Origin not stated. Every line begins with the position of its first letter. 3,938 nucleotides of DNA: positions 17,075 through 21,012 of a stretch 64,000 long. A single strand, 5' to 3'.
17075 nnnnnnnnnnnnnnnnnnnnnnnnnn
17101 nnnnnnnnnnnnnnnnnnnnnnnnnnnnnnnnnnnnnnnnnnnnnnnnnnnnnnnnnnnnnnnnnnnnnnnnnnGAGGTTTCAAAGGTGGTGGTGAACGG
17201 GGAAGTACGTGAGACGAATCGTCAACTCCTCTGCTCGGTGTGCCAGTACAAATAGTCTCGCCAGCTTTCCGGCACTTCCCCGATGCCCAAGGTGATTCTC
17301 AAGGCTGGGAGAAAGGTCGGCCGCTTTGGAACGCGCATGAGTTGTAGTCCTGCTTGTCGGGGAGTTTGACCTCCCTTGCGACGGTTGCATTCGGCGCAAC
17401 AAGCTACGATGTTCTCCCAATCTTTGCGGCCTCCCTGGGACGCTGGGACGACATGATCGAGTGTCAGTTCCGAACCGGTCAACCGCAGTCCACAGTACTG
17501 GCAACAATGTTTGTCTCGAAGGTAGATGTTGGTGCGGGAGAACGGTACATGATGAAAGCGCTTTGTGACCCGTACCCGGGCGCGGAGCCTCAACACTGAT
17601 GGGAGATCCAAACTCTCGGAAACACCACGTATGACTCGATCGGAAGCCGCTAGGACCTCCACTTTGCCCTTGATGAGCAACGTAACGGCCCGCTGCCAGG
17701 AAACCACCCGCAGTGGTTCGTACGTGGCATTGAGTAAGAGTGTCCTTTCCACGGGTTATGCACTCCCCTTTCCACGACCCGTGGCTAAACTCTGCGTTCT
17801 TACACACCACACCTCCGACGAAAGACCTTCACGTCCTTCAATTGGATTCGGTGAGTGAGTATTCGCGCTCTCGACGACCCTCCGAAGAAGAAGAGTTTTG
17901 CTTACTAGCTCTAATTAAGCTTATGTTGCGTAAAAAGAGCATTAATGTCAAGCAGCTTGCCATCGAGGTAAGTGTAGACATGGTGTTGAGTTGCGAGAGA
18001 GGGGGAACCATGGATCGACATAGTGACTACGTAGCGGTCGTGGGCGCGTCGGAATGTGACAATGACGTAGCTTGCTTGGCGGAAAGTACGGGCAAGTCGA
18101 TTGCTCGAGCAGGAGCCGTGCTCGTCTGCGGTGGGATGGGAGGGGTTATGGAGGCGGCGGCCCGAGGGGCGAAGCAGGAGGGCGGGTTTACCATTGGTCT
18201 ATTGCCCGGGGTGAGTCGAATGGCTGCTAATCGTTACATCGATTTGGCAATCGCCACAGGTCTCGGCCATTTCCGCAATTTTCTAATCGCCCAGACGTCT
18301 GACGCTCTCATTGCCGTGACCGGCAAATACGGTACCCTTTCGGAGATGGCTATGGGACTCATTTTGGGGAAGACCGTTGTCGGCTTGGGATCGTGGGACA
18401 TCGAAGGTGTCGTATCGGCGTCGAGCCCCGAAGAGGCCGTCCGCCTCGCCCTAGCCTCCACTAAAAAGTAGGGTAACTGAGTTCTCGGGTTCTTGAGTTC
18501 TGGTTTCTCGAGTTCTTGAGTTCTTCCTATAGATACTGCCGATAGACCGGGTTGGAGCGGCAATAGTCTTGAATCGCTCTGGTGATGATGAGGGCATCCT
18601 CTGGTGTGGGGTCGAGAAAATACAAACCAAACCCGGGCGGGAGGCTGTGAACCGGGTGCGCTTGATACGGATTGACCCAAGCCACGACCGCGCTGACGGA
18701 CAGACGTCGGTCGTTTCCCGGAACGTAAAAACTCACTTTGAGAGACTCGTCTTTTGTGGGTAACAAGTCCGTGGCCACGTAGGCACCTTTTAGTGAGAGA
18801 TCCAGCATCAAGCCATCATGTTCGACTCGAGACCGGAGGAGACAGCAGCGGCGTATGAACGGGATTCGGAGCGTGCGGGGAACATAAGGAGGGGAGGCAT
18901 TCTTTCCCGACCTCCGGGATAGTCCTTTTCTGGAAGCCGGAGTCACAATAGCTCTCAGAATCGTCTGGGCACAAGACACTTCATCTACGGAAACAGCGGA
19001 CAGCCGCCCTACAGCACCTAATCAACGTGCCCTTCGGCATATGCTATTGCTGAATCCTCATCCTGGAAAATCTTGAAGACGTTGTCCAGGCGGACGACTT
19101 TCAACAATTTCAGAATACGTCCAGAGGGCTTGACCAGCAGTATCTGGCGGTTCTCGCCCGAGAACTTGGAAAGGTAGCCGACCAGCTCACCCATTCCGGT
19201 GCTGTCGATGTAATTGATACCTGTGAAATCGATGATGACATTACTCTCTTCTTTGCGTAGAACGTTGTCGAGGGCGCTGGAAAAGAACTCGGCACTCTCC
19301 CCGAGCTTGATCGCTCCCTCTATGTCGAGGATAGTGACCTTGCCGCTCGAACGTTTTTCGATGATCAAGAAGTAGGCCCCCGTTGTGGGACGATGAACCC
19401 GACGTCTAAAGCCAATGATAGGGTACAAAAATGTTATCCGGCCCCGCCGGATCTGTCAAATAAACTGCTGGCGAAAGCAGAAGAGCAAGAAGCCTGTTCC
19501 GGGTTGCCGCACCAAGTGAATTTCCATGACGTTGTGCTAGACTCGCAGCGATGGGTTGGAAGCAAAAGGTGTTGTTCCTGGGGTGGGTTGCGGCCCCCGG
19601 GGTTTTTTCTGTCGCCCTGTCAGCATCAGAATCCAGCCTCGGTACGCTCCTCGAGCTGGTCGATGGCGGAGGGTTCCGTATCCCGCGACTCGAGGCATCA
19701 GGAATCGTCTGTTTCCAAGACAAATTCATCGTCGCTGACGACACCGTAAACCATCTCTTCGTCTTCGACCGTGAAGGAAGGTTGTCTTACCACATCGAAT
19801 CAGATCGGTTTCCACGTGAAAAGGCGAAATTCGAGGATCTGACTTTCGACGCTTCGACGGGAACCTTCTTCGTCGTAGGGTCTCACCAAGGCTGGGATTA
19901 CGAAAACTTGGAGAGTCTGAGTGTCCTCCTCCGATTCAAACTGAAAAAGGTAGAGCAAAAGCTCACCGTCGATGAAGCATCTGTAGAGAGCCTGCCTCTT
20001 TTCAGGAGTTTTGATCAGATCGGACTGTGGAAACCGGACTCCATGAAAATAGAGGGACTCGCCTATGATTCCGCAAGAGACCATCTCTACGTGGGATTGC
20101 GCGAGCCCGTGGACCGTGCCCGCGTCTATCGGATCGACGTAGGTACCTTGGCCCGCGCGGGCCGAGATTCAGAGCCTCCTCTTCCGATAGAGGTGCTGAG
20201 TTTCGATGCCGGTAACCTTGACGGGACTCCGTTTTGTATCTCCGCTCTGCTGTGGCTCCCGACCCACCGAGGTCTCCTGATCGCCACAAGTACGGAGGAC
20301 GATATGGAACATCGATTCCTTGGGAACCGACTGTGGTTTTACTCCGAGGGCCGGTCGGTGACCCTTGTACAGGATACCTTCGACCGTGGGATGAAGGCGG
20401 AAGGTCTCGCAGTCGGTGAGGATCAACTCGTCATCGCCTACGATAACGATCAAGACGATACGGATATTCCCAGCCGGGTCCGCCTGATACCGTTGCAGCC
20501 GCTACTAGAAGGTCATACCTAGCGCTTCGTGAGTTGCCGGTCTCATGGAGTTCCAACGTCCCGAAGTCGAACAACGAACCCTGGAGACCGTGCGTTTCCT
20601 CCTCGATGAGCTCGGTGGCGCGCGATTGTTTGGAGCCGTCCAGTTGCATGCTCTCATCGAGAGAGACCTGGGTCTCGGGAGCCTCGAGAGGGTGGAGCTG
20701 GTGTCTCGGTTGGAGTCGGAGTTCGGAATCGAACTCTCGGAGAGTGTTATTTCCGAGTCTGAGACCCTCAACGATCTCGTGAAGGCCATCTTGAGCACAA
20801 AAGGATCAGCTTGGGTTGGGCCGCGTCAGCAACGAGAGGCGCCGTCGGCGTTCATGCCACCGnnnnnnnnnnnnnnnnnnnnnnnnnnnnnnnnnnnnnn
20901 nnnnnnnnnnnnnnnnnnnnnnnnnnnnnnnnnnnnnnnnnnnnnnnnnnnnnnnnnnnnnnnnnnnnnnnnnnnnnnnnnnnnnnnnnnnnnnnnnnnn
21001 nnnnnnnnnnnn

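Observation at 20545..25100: Self-contained lipid-tailoring locus: carrier-FAAL-LPLAT tridomain enzyme, alpha/beta hydrolase and UbiA-like prenyltransferase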

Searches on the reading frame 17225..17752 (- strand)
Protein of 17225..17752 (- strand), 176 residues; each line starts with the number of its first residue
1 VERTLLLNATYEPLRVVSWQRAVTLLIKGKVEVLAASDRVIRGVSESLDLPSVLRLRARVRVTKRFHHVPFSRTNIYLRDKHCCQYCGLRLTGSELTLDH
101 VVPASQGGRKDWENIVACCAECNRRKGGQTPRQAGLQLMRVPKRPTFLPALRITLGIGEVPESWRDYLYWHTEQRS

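Call 73: search_protein_families(library=pfam, proteins=[window:17225-17752:-], max_evalue=0.001)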
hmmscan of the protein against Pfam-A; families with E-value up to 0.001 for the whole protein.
window:17225-17752:- (176 aa): 3 families
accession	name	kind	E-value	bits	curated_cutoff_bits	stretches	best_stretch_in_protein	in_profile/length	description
PF14279.12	HNH_5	-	2.6e-15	56.5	27.5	1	84-136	1-53/56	HNH endonuclease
PF01844.29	HNH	-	6.2e-15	55.5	21.4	1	84-127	1-45/47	HNH endonuclease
PF13395.12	HNH_4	-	1.3e-05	25.5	22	1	84-131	1-53/54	HNH endonuclease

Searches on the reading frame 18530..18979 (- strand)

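Call 3: search_protein_families(library=pfam, proteins=[window:18530-18979:-], max_evalue=0.01)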
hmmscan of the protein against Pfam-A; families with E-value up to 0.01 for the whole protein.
window:18530-18979:- (150 aa): 1 family
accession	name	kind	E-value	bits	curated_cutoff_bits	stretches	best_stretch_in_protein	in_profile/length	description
PF07238.19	PilZ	-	1.1e-10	42.2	22.5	1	36-134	5-98/102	PilZ domain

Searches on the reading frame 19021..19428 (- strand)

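Call 3: search_protein_families(library=pfam, proteins=[window:19021-19428:-], max_evalue=0.01)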
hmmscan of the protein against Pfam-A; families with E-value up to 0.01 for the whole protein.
window:19021-19428:- (136 aa): 2 families
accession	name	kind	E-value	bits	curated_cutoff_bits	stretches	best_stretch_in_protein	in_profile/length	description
PF01740.26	STAS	-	1.4e-16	60.6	22.6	1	24-127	3-106/106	STAS domain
PF13466.11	STAS_2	-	3.2e-06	27.7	29.2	1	36-115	3-80/80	STAS domain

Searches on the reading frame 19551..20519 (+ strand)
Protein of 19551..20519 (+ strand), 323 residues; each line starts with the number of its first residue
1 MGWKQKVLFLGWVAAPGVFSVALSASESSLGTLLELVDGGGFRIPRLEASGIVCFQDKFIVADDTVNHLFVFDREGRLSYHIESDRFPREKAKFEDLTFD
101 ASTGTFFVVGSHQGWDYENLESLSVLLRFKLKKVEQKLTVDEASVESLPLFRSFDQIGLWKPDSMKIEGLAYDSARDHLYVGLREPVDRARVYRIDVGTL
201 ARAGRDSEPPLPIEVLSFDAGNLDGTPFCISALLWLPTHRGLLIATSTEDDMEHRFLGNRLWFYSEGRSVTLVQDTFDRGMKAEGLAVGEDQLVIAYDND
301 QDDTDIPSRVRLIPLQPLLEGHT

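Call 3: search_protein_families(library=pfam, proteins=[window:19551-20519:+], max_evalue=0.01)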
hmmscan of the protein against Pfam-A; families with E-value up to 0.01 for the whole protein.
window:19551-20519:+ (323 aa): 2 families
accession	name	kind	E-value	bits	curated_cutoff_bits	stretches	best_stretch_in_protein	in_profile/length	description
PF22000.2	DUF6929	-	1.1e-07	31.7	27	1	49-300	5-273/286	Family of unknown function (DUF6929)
PF21851.2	DUF6910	-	0.00091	19.5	27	1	143-301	52-224/225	Family of unknown function (DUF6910)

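Call 4: search_protein_families(library=ncbifam, proteins=[window:19551-20519:+], max_evalue=0.01)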
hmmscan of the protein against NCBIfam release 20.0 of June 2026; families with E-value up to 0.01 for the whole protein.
window:19551-20519:+ (323 aa): 0 families

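Call 66: find_homologous_proteins(query=window:19551-20519:+, max_evalue=0.00001)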
Query window:19551-20519:+ (323 aa): 159 proteins with E <= 0.00001 among 4023 candidates; the best 120 are listed.
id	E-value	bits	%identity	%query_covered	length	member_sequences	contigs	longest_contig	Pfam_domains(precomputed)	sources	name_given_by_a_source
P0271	2.1e-214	729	100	100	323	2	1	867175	PF22000.3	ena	-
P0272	4.4e-184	629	88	99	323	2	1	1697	PF22000.3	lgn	-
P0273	1.0e-181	621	85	100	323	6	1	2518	PF22000.3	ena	-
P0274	1.1e-173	595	84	98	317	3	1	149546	PF22000.3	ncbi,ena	-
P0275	7.6e-139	480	67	100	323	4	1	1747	PF21851.3,PF22000.3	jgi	jgi:hypothetical protein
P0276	2.5e-125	436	68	89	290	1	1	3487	PF22000.3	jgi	jgi:hypothetical protein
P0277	8.8e-121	421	64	93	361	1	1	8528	-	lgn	-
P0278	7.0e-120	418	64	93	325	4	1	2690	-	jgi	jgi:hypothetical protein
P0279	5.4e-117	409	60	98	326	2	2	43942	-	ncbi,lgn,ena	-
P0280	6.0e-117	408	60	95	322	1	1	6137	PF22000.3,PF13449.13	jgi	jgi:hypothetical protein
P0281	2.0e-116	407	62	93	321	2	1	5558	PF21851.3,PF22000.3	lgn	-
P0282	2.7e-116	406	59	96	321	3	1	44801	PF21851.3,PF22000.3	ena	-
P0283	2.1e-115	403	62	89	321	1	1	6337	PF21851.3,PF22000.3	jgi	jgi:hypothetical protein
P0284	2.2e-108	380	56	98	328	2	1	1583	PF21851.3,PF22000.3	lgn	-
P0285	2.9e-106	373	59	91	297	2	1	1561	PF22000.3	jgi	jgi:hypothetical protein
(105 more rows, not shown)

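Call 80: predict_structure(alignment_id=A3)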
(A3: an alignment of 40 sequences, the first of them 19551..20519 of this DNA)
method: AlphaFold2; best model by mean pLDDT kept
length: 323 residues; sequences in the alignment: 40
mean_pLDDT: 90.8   pTM: 0.87
mean pLDDT of the five models: 90.8, 90.8, 90.6, 90.4, 88.7
residues with pLDDT >= 90: 267; 70-90: 27; 50-70: 8; < 50: 21
segments of 3 or more residues with pLDDT < 50: 1-4, 10-12, 17-27
pLDDT, mean of each block of 10 residues (from residue 1): 47 48 51 97 95 97 95 98 93 94 96 90 96 97 97 96 94 98 95 97 89 98 96 96 97 93 95 96 96 96 93 93 74
secondary structure, 60 per line:
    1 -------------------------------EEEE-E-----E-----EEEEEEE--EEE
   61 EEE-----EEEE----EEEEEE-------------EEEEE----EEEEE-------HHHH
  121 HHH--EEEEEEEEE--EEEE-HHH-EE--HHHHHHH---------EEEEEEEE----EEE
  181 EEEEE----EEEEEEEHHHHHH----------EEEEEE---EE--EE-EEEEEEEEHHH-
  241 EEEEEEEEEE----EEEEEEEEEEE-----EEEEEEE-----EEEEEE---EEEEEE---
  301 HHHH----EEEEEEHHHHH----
elements in order: E32-35 E49-55 E58-63 E69-72 E77-82 E96-100 E105-109 H117-123 E126-134 E137-140 H150-156 E166-173 E178-185 E190-196 H197-202 E213-218 E229-236 E241-250 E255-265 E271-277 E283-288 E292-297 H301-304 E309-314 H315-319

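Call 83: fold_search(model_id=the predicted structure, library=pdb)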
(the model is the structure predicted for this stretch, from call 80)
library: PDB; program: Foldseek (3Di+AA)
matches with E <= 10: 1390; with E <= 0.001: 632
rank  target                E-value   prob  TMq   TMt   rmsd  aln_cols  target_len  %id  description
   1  1q7f_B                5.1e-09  1.00  0.43  0.48   9.7       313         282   12  Brain Tumor NHL domain (released 2003-10-21)
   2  1q7f_A                7.9e-09  1.00  0.43  0.49   9.1       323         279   11  Brain Tumor NHL domain (released 2003-10-21)
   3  3qqz                  1.0e-08  1.00  0.47  0.60   8.7       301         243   14  Crystal structure of the C-terminal domain of the yjiK protein from Escherichia coli CFT073 (released 2011-03-09)
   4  9m58_A                3.1e-08  1.00  0.45  0.38   7.2       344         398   13  Cu/Zn-superoxide dismutase from Deinococcus radiodurans (Calcium-free) (released 2025-09-24)
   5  8j72_B                4.3e-08  1.00  0.41  0.46   6.7       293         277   16  Crystal structure of mammalian Trim71 in complex with lncRNA Trincr1 (released 2024-03-06)
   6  8j72_A                4.6e-08  1.00  0.42  0.48   6.5       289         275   15  Crystal structure of mammalian Trim71 in complex with lncRNA Trincr1 (released 2024-03-06)
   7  5ex7_A                6.4e-08  1.00  0.43  0.49   8.8       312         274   12  Crystal structure of Brat NHL domain in complex with an 8-nt hunchback mRNA (released 2015-12-09)
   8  9jur                  7.5e-08  1.00  0.42  0.48   6.6       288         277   14  Crystal Structure of NHL domain of human E3 ubiquitin-protein ligase TRIM71 (released 2025-04-30)
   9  6xg7                  7.5e-08  1.00  0.45  0.49   7.4       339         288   11  1.3 A Resolution Structure of the of the NHL Repeat Region of D. melanogaster Thin (released 2020-12-16)
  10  4zlr_B                7.5e-08  1.00  0.42  0.48   7.0       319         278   11  Structure of the Brat-NHL domain bound to consensus RNA motif (released 2015-11-11)
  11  2qe8_A                7.9e-08  1.00  0.46  0.45   9.3       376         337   11  Crystal structure of a putative hydrolase (ava_4197) from anabaena variabilis atcc 29413 at 1.35 A resolution (released 2007-07-10)
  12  3fvz                  8.8e-08  1.00  0.42  0.41  10.1       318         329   15  Structure of Peptidyl-alpha-hydroxyglycine alpha-Amidating Lyase (PAL) (released 2009-09-01)
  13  7qca_SGG              1.1e-07  1.00  0.43  0.43   7.2       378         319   10  Spraguea lophii ribosome (released 2022-11-30)
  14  7eeb_F                1.2e-07  1.00  0.35  0.14  10.8       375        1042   10  Structure of the CatSpermasome (released 2021-07-28)
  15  4zlr_A                1.2e-07  1.00  0.43  0.49   9.7       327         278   10  Structure of the Brat-NHL domain bound to consensus RNA motif (released 2015-11-11)
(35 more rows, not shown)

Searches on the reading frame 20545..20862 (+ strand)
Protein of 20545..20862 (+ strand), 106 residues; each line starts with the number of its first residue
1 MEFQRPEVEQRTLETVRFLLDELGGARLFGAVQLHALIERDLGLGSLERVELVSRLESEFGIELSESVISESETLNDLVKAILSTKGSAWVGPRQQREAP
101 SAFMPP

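Call 26: search_protein_families(library=ncbifam, proteins=[window:20545-20862:+], max_evalue=0.1)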
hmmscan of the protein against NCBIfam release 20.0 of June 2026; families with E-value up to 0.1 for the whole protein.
window:20545-20862:+ (106 aa): 13 families
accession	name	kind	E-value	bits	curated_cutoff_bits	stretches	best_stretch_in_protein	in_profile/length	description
NF002148.0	PRK00982.1-2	subfamily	1.2e-08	34.6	71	1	31-85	23-77/79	acyl carrier protein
TIGR00517.1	acyl_carrier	equivalog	3.1e-08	33.4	70.45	1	33-83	24-74/77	acyl carrier protein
NF002151.0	PRK00982.1-5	equivalog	1.8e-06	28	92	1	35-82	26-73/78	acyl carrier protein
NF002150.0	PRK00982.1-4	subfamily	4.7e-06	26.7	66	1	32-83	25-76/80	acyl carrier protein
NF002149.0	PRK00982.1-3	equivalog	7.9e-05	22.5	106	1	37-67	28-58/78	acyl carrier protein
NF009104.0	PRK12449.1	equivalog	0.0005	20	70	1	35-82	28-75/80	acyl carrier protein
NF058660.1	cispen_ACP_AmcB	equivalog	0.0014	18.8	80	1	34-80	25-73/80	cispentacin biosynthesis acyl carrier protein AmcB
NF006031.0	PRK08172.1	equivalog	0.003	18.2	76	1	38-82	30-74/82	acyl carrier protein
NF045894.1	PKS_plus_SDR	equivalog_domain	0.0037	14.9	1740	1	40-83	1467-1510/1515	type I polyketide synthase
NF003757.0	PRK05350.1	equivalog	0.007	16.5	65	1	31-83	25-77/83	acyl carrier protein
NF005480.0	PRK07081.1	equivalog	0.01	15.8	72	1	42-72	31-61/83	acyl carrier protein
NF002147.0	PRK00982.1-1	equivalog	0.011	15.6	84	1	31-84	26-79/83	acyl carrier protein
NF040636.1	AcpM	exception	0.069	13.2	146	1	39-82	32-75/93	meromycolate extension acyl carrier protein AcpM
